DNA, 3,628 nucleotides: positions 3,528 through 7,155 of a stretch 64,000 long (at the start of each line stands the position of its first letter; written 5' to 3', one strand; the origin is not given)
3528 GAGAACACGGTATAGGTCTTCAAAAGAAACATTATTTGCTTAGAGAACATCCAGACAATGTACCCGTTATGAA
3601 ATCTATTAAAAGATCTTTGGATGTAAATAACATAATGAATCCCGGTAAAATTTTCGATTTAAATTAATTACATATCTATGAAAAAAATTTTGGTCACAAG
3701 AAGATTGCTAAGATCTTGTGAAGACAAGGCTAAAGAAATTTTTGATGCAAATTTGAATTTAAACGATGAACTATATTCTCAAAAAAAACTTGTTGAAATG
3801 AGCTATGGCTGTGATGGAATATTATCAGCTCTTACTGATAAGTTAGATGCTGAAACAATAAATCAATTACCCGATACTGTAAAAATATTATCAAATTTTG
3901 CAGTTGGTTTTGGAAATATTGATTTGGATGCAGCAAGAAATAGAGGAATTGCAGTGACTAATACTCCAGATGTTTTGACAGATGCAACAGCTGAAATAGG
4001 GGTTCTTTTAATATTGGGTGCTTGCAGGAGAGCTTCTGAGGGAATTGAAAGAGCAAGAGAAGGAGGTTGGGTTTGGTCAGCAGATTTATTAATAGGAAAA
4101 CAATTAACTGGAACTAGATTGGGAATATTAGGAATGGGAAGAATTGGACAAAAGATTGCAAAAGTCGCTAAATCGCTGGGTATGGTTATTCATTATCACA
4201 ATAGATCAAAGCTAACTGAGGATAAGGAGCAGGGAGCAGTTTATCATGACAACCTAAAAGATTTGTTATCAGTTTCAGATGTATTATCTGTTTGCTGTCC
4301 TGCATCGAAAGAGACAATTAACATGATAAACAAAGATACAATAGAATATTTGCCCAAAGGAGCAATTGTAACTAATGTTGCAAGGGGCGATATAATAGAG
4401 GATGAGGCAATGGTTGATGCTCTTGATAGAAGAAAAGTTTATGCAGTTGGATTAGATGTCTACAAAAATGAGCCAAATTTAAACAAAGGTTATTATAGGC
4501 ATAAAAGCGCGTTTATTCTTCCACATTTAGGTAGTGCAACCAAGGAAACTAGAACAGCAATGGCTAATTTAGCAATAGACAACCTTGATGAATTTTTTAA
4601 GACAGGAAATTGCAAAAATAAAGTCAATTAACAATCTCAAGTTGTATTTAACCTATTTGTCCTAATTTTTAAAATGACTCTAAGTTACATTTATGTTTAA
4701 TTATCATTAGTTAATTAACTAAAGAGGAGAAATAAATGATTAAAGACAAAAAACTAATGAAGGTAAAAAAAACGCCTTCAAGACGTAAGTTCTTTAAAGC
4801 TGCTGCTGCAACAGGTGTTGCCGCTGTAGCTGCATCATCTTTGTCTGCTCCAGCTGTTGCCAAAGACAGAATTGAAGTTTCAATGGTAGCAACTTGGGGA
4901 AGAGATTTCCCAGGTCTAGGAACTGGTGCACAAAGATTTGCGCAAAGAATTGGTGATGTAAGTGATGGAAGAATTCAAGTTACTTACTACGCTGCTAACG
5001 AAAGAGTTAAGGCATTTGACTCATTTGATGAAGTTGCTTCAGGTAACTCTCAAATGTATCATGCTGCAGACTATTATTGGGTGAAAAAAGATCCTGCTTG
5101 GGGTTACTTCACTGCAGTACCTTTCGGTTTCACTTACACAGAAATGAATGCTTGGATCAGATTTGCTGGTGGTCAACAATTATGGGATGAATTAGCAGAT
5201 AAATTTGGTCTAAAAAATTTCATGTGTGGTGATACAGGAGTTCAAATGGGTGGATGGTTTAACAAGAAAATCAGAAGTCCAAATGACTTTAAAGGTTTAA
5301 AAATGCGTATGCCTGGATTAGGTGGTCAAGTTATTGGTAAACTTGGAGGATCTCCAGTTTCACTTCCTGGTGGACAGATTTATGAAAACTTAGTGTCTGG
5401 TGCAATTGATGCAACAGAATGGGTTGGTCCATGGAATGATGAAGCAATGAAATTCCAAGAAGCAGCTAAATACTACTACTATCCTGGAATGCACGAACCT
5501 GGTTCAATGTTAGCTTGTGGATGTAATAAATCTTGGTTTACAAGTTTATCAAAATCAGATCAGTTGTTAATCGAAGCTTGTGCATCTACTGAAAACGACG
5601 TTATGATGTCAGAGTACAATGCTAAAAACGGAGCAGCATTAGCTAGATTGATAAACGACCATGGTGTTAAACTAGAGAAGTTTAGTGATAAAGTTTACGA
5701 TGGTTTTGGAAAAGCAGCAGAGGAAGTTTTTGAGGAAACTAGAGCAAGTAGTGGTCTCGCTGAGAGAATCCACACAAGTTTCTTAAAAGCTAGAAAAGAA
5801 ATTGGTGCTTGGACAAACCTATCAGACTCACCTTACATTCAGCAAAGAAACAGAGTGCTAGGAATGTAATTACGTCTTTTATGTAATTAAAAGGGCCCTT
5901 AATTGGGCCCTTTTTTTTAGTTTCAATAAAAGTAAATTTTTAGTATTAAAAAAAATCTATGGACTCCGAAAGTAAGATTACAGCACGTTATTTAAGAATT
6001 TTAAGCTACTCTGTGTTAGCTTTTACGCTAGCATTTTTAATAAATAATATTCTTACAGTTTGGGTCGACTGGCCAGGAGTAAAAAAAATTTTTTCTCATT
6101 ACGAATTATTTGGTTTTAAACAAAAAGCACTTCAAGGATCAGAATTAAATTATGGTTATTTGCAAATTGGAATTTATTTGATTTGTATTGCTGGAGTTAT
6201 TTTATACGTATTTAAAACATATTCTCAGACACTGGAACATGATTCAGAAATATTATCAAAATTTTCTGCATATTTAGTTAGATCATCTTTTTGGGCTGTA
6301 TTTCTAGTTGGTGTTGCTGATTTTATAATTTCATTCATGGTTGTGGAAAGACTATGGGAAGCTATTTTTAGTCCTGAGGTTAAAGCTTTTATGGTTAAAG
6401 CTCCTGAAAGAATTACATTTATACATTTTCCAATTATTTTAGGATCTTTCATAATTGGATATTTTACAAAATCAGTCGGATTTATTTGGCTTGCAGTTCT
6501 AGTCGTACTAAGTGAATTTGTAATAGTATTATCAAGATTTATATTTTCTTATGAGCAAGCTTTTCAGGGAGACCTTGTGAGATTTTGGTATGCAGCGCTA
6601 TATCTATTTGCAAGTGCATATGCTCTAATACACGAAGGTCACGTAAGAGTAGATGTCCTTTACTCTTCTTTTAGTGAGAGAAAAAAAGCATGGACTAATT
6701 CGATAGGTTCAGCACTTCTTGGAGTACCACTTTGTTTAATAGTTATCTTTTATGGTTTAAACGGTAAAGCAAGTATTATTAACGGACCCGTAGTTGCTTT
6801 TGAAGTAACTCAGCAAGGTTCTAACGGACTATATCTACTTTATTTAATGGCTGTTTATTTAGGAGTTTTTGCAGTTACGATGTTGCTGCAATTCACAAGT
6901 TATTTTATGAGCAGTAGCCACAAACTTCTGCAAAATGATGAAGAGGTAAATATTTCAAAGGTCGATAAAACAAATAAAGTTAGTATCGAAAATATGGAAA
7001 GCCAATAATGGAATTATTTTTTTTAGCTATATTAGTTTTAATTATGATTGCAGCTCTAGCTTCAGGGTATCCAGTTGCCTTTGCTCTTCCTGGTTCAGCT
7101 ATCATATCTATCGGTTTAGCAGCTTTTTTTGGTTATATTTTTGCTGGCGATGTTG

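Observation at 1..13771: A C2/C3 acid hub that could meet both the pyruvate and the glycine requirement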

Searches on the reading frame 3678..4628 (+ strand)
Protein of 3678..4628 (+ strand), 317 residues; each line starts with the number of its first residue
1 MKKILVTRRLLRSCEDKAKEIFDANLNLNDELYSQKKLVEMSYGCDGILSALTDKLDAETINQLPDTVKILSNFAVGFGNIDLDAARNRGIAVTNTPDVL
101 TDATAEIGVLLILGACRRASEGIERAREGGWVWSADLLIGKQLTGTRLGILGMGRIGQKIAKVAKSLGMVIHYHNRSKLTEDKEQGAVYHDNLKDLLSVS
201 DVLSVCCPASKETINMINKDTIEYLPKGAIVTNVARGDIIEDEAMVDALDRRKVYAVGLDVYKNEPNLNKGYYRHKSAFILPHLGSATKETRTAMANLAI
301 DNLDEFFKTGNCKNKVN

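Call 5: search_protein_families(library=ncbifam, proteins=[window:3678-4628:+])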
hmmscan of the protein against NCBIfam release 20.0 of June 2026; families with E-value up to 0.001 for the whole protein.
window:3678-4628:+ (317 aa): 24 families
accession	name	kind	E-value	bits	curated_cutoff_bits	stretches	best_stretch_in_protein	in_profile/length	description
NF009714.1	PRK13243.1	equivalog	2.1e-74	250.8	455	1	3-314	4-320/332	glyoxylate reductase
TIGR01327.1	PGDH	equivalog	3.2e-56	191.2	454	1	31-317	27-311/525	phosphoglycerate dehydrogenase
NF011938.0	PRK15409.1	equivalog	2.3e-50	171.5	492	1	36-316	37-318/324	glyoxylate/hydroxypyruvate reductase GhrB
NF008759.0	PRK11790.1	equivalog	6.9e-44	150.1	404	1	55-317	65-327/410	phosphoglycerate dehydrogenase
NF006263.0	PRK08410.1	equivalog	5.8e-41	140.9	389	1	55-309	52-309/311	D-2-hydroxyacid dehydrogenase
NF005069.0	PRK06487.1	equivalog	1.2e-39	136.2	448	1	55-314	58-317/320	2-hydroxyacid dehydrogenase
NF005750.0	PRK07574.1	equivalog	1.6e-35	122.9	329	1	59-314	107-364/386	NAD-dependent formate dehydrogenase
NF041369.1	Dhydh_Halo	equivalog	8.3e-34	117.2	400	1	76-316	64-304/305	D-2-hydroxyacid dehydrogenase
NF005387.0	PRK06932.1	equivalog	2.4e-33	115.4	492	1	56-310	55-313/314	2-hydroxyacid dehydrogenase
NF005027.0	PRK06436.1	equivalog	1.6e-29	103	261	1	67-316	49-288/303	2-hydroxyacid dehydrogenase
NF006374.0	PRK08605.1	subfamily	3.2e-28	98.7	356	1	25-275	27-276/332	D-lactate dehydrogenase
NF000492.1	vanH_gen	exception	2.2e-27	96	540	1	51-268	49-258/312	D-lactate dehydrogenase VanH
NF009127.0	PRK12480.1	equivalog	3.7e-27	95.2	579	1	25-267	27-266/330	D-lactate dehydrogenase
NF001309.0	PRK00257.1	equivalog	8.1e-22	77.7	434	1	139-308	110-279/379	4-phosphoerythronate dehydrogenase PdxB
NF000004.1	vanH-D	exception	1.7e-20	73.4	550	1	44-266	48-262/323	D-lactate dehydrogenase VanH-D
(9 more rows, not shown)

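Call 6: search_protein_families(library=pfam, proteins=[window:3678-4628:+])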
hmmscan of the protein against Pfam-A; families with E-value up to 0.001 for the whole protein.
window:3678-4628:+ (317 aa): 3 families
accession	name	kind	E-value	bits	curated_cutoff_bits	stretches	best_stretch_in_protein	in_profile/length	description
PF02826.25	2-Hacid_dh_C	-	5.9e-48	163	25.1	1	110-285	2-178/178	D-isomer specific 2-hydroxyacid dehydrogenase, NAD binding domain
PF00389.36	2-Hacid_dh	-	9.4e-28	97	24.6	1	13-317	6-134/134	D-isomer specific 2-hydroxyacid dehydrogenase, catalytic domain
PF03446.21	NAD_binding_2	-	4.4e-07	30.5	21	1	148-261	2-119/161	NAD binding domain of 6-phosphogluconate dehydrogenase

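Call 92: search_solved_structures(query=window:3678-4628:+, max_evalue=1e-45, show_alignments=0)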
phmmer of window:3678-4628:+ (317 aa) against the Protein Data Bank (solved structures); distinct sequences matched with E-value up to 1e-45: 15.
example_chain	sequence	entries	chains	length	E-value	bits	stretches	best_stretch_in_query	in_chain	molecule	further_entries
4g2n_A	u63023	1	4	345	7.3e-77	262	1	2-305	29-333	D-isomer specific 2-hydroxyacid dehydrogenase, NAD-binding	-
1gdh_A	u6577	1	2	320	7.4e-68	232.5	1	2-308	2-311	D-GLYCERATE DEHYDROGENASE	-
6bii_A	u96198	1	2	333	1.1e-57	199.1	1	3-310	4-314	Glyoxylate reductase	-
5aov_A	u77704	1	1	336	4.5e-57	197.1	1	3-310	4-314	GLYOXYLATE REDUCTASE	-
2cuk_A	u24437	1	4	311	2.1e-54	188.3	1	3-304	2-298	glycerate dehydrogenase/glyoxylate reductase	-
2dbq_A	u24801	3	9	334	3.7e-54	187.5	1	31-310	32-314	Glyoxylate reductase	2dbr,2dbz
3wnv_A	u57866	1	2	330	4.1e-54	187.3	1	51-312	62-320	glyoxylate reductase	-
4dgs_A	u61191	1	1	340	8.2e-50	173.2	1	58-317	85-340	Dehydrogenase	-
3ba1_A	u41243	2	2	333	3.3e-49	171.2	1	56-308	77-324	Hydroxyphenylpyruvate reductase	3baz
2h1s_A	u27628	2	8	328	4.8e-49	170.7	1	3-303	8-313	Glyoxylate reductase/hydroxypyruvate reductase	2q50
2gcg_A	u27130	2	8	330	4.9e-49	170.7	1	3-303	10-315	Glyoxylate reductase/hydroxypyruvate reductase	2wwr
5v72_A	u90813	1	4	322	3.4e-47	164.6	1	51-312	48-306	NADPH-dependent glyoxylate/hydroxypyruvate reductase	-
5j23_A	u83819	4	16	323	3.4e-47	164.6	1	51-312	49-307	2-hydroxyacid dehydrogenase | NADPH-dependent glyoxylate/hydroxypyruvate reductase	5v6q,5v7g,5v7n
6pex_A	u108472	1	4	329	4.1e-47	164.4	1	56-307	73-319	aldo keto reductase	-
5uog_A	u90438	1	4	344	4.2e-47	164.3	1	51-312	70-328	NADPH-dependent glyoxylate/hydroxypyruvate reductase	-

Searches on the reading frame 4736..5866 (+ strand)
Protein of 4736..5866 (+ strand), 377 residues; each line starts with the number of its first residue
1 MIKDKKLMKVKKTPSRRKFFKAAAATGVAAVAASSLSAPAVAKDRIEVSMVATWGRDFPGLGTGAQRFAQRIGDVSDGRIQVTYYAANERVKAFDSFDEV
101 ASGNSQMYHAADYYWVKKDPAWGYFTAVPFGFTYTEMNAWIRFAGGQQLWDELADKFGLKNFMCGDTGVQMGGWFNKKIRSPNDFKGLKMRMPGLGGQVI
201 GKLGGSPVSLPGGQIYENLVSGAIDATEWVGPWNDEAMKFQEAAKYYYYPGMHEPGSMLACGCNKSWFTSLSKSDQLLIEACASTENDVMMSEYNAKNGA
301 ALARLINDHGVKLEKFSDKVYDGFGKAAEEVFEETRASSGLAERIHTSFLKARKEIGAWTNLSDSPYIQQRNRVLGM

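Call 5: search_protein_families(library=ncbifam, proteins=[window:4736-5866:+])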
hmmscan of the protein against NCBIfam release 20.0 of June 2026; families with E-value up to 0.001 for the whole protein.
window:4736-5866:+ (377 aa): 2 families
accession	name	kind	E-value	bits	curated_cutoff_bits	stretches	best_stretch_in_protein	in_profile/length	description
TIGR00787.1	dctP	subfamily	1.9e-15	57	175.05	1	63-289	13-237/257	DctP family TRAP transporter solute-binding subunit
NF037995.1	TRAP_S1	subfamily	1.7e-12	47.2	50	1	63-318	14-265/271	TRAP transporter substrate-binding protein DctP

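Call 6: search_protein_families(library=pfam, proteins=[window:4736-5866:+])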
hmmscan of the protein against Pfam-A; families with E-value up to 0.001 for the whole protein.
window:4736-5866:+ (377 aa): 1 family
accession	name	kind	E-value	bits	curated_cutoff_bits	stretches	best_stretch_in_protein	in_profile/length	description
PF03480.18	DctP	-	1.5e-48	166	23.4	1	62-334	12-281/286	Bacterial extracellular solute-binding protein, family 7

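Call 12: search_solved_structures(query=window:4736-5866:+, show_alignments=3, max_evalue=1e-10)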
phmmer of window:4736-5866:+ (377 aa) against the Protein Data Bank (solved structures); distinct sequences matched with E-value up to 1e-10: 12.
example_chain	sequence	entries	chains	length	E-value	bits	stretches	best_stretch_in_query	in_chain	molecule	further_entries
4pet_A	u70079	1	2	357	7.8e-70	239.2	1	49-369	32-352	Extracellular solute-binding protein, family 7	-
5cm6_A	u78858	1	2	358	1.1e-67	232.1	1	50-369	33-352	TRAP dicarboxylate transporter-DctP subunit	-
7ug8_A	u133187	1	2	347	8.7e-65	222.6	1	47-367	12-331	Ketoacid-binding protein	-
2hzk_A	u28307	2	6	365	2.5e-63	217.8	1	16-367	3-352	TRAP-T family sorbitol/mannitol transporter, periplasmic binding protein, SmoM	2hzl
4yzz_A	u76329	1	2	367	2e-62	214.8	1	16-364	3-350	TRAP TRANSPORTER SOLUTE BINDING PROTEIN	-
4yic_A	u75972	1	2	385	2.3e-62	214.6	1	16-364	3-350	TRAP TRANSPORTER SOLUTE BINDING PROTEIN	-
2zzv_A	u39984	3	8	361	1.2e-25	93.7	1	13-275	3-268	ABC transporter, solute-binding protein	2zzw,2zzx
8zmz_A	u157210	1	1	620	5.1e-16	62.1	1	49-238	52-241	Lactate-binding periplasmic protein TTHA0766,Red fluorescent protein drFP583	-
4pe3_A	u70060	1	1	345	1.6e-15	60.5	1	68-355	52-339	TRAP dicarboxylate transporter-DctP subunit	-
7e9y_A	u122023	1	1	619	2.5e-15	59.8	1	52-228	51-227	Lactate-binding periplasmic protein TTHA0766,Lactate-binding periplasmic protein TTHA0766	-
4p8b_A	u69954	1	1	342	7.6e-13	51.6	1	23-339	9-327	TRAP-type transporter, periplasmic component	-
4n8y_A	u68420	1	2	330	9.6e-12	48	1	24-320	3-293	Putative TRAP-type C4-dicarboxylate transport system, binding periplasmic protein (DctP su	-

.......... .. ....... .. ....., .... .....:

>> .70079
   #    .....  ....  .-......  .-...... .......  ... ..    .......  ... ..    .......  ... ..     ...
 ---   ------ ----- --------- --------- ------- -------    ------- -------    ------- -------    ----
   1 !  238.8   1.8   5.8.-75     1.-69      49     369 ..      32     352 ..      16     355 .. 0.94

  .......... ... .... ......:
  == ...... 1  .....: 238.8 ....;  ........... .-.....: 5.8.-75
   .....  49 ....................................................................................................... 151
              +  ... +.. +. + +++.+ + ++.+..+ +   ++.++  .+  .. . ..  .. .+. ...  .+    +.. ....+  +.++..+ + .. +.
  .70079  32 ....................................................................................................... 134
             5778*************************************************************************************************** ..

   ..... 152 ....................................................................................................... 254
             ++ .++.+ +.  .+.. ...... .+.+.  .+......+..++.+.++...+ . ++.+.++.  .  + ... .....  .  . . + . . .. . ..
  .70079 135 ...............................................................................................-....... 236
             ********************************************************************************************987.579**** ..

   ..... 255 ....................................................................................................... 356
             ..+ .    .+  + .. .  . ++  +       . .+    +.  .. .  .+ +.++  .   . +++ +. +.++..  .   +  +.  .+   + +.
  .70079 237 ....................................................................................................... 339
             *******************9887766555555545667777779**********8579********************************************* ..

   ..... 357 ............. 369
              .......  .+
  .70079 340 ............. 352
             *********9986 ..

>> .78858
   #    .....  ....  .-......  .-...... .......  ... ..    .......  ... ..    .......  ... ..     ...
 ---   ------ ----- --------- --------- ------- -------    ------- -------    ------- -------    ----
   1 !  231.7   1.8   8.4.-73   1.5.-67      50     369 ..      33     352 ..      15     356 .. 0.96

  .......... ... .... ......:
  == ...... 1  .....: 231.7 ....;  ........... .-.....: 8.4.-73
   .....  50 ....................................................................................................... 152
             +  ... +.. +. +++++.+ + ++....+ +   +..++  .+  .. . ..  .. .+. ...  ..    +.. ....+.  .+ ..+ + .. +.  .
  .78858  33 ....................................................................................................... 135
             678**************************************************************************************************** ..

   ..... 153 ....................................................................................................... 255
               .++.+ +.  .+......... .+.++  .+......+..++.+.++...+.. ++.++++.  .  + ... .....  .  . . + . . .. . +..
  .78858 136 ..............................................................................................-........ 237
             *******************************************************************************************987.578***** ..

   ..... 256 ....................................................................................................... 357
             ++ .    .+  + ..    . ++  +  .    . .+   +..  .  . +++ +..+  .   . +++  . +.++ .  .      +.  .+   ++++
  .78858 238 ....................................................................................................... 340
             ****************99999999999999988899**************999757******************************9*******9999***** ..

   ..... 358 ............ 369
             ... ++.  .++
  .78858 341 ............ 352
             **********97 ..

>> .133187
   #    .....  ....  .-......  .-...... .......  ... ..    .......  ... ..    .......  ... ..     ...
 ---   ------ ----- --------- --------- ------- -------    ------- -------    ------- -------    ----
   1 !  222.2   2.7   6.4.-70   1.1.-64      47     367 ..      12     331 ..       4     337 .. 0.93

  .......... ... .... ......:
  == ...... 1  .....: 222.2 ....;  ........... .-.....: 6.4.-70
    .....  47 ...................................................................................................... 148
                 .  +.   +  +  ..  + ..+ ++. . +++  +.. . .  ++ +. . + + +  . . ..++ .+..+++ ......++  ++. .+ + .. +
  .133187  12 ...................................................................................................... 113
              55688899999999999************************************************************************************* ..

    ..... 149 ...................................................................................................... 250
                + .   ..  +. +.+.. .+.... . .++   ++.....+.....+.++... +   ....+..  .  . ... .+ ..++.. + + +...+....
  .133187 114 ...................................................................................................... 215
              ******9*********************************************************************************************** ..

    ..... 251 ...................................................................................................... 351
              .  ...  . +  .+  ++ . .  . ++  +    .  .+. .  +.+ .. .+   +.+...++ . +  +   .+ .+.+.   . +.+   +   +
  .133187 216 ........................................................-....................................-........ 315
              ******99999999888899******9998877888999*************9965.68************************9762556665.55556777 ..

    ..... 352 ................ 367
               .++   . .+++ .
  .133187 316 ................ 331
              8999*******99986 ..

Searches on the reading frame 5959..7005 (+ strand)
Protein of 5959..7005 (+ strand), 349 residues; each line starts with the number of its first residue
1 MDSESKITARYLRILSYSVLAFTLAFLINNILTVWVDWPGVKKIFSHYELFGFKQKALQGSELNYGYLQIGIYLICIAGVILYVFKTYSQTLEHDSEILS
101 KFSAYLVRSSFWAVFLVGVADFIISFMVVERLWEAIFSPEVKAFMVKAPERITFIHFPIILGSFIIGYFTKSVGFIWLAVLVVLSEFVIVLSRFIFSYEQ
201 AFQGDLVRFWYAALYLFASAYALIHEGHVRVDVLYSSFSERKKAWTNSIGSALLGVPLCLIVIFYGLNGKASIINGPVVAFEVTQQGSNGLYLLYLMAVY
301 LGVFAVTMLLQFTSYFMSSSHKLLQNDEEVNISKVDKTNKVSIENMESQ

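Call 5: search_protein_families(library=ncbifam, proteins=[window:5959-7005:+])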
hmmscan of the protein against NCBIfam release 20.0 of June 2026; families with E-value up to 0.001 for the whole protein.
window:5959-7005:+ (349 aa): 0 families

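Call 6: search_protein_families(library=pfam, proteins=[window:5959-7005:+])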
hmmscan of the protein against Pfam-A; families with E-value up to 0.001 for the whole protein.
window:5959-7005:+ (349 aa): 1 family
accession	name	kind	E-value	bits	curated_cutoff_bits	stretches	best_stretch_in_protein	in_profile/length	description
PF04290.18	DctQ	-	4.2e-10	40.1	28.3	1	187-280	6-97/132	Tripartite ATP-independent periplasmic transporters, DctQ component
